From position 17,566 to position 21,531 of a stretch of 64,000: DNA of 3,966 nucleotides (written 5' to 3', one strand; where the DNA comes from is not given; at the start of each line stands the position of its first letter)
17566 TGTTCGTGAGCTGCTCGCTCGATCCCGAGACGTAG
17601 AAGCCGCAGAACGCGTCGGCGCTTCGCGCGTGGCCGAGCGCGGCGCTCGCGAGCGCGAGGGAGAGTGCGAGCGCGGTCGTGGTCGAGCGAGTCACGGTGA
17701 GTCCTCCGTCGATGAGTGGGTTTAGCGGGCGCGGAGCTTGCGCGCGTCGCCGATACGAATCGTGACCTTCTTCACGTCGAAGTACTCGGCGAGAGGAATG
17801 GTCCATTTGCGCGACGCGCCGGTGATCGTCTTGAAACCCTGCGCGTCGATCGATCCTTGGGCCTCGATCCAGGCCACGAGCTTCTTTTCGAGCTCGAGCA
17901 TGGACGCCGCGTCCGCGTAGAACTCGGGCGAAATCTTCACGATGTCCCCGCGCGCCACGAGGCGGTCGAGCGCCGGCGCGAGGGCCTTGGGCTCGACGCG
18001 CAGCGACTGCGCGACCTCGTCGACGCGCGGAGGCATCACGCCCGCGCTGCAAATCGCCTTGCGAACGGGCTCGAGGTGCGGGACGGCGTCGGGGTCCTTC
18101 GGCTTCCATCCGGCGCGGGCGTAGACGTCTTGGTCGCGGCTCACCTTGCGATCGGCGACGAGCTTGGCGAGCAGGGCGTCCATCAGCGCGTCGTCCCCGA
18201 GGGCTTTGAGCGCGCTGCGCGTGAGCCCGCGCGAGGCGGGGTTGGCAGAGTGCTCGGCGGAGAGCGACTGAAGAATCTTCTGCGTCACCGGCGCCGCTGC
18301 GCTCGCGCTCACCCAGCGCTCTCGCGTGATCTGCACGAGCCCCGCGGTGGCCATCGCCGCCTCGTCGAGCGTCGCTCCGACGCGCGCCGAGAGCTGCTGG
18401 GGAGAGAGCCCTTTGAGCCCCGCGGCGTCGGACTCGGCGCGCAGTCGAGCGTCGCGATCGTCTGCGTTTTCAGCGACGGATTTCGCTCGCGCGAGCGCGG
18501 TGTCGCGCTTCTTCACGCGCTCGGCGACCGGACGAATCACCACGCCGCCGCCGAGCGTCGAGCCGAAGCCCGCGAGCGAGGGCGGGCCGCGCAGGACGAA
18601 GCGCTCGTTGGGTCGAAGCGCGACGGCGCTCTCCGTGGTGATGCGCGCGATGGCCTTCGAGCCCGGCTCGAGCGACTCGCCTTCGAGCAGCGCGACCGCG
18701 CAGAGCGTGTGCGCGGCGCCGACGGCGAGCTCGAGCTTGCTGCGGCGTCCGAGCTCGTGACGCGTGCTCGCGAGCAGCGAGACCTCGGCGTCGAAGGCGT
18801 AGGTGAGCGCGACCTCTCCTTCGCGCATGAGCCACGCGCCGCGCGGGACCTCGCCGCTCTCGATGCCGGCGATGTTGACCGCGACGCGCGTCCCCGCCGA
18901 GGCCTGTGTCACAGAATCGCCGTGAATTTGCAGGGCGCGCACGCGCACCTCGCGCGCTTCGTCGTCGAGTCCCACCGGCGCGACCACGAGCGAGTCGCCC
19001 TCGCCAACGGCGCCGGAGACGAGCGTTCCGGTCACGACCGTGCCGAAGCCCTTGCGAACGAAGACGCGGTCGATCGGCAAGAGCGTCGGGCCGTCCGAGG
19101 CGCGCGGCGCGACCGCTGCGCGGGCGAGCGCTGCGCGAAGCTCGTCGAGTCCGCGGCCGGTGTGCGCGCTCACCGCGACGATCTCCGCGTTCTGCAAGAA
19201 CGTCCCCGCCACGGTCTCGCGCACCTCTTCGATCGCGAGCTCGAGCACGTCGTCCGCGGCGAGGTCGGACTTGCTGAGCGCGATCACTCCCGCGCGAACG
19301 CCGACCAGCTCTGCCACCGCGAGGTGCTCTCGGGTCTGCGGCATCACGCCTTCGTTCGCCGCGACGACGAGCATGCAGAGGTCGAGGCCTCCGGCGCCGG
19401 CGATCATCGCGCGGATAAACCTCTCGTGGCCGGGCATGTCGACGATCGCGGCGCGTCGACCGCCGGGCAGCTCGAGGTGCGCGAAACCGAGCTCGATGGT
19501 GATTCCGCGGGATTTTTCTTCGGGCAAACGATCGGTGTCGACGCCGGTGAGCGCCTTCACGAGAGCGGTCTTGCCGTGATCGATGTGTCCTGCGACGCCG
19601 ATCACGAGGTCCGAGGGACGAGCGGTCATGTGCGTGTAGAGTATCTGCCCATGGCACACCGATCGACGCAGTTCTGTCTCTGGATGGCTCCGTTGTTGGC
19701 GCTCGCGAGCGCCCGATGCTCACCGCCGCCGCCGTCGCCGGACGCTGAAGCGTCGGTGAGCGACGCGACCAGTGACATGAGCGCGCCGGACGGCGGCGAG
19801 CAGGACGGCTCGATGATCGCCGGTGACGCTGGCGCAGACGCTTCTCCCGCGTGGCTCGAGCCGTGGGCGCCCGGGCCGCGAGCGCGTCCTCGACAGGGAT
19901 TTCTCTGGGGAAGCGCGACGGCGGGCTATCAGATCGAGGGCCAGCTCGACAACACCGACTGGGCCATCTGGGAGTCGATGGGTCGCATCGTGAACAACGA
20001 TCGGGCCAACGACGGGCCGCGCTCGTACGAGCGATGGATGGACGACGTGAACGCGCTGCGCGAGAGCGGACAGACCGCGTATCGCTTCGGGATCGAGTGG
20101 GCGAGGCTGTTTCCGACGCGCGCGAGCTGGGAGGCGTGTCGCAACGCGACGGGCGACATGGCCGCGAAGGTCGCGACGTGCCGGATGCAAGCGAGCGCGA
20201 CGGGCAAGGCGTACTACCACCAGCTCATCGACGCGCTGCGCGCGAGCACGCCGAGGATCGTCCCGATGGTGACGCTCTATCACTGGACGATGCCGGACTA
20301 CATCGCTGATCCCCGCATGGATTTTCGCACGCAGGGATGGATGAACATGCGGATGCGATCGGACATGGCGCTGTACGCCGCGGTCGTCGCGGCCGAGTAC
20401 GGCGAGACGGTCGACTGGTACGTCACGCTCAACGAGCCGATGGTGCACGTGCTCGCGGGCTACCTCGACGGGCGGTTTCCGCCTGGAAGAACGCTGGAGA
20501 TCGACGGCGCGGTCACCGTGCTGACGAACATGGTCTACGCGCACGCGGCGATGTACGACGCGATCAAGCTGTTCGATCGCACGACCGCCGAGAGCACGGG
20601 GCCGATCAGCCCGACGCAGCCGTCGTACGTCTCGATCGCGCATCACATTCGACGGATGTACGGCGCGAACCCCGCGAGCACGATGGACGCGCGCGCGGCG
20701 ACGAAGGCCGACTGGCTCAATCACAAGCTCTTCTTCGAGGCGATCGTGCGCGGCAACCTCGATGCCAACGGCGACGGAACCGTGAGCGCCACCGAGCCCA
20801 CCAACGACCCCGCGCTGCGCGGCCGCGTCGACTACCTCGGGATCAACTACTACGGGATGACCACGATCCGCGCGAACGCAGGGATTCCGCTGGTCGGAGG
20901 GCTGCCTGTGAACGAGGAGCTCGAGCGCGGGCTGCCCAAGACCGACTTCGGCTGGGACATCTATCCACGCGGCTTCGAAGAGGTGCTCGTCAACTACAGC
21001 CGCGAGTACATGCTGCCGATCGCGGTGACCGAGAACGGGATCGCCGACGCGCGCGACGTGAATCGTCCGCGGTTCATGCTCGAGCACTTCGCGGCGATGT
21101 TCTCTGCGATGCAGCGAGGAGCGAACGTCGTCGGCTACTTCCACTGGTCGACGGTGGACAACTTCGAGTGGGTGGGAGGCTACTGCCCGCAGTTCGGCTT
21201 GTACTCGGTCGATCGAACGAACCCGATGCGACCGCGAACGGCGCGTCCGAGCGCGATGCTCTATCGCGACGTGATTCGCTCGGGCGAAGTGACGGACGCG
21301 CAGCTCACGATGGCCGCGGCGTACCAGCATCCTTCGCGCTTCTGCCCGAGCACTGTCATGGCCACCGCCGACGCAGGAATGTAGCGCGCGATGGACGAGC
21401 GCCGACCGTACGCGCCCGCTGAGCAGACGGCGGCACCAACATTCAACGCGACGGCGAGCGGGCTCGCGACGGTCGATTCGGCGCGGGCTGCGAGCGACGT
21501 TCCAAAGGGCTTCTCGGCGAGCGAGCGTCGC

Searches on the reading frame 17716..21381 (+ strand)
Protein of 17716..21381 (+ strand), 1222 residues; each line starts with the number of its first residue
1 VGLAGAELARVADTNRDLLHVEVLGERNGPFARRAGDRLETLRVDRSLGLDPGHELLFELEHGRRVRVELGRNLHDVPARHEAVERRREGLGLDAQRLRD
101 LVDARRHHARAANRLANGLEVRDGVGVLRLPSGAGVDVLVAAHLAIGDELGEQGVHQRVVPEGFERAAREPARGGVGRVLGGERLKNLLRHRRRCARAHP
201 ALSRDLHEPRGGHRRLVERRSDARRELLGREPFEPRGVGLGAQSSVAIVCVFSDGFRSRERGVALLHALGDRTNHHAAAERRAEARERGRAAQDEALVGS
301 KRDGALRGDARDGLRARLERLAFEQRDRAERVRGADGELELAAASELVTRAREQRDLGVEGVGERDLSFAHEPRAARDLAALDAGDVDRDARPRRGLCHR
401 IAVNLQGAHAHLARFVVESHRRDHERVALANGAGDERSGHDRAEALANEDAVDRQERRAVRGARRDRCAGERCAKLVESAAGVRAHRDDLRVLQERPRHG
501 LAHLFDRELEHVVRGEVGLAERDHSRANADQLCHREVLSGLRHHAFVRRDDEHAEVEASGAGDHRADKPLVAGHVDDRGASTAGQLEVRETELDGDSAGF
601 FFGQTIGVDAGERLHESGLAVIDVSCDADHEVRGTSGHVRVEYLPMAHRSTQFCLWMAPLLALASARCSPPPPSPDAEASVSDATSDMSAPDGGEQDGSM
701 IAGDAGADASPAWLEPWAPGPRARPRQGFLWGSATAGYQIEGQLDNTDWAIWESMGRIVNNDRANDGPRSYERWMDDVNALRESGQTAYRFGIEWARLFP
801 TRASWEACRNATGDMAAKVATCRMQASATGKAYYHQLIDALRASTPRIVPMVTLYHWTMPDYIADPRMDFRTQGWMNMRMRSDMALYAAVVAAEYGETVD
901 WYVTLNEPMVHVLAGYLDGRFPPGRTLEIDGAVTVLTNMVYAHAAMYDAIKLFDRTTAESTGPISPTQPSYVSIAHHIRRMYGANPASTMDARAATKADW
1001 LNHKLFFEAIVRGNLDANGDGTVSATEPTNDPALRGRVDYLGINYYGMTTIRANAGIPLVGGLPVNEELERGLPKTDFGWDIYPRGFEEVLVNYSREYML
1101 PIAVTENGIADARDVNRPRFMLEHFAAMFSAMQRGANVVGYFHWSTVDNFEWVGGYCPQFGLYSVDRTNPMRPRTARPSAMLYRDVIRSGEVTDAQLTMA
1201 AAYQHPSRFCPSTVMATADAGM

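Call 10: search_protein_families(library=pfam, proteins=[window:17716-21381:+], max_evalue=0.001)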
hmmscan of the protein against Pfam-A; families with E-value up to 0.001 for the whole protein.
window:17716-21381:+ (1222 aa): 1 family
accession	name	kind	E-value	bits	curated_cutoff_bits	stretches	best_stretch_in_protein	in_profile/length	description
PF00232.24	Glyco_hydro_1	-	3e-74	250.5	22.6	1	726-1189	6-450/453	Glycosyl hydrolase family 1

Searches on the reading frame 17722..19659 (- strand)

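Call 10: search_protein_families(library=pfam, proteins=[window:17722-19659:-], max_evalue=0.001)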
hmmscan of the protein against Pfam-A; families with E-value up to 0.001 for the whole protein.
window:17722-19659:- (645 aa): 6 families
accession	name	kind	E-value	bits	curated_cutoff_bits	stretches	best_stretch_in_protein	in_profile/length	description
PF00009.33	GTP_EFTU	-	3e-34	118.7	26.5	1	19-180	5-184/188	Elongation factor Tu GTP binding domain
PF09107.17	SelB-wing_3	-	2.1e-14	53.2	23.2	1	597-642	2-47/47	Elongation factor SelB, winged helix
PF03144.31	GTP_EFTU_D2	-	4.3e-09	37.1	30.3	1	206-277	1-72/73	Elongation factor Tu domain 2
PF25461.1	Beta-barrel_SelB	-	8.5e-06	26.4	27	1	293-378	4-77/80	Selenocysteine-specific elongation factor, beta-barrel domain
PF09106.17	SelB-wing_2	-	1.4e-05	25.5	22.3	0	464-511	2-53/57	Elongation factor SelB, winged helix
PF01926.29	MMR_HSR1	-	3.7e-05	24.2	21.9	1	20-115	2-99/113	50S ribosome-binding GTPase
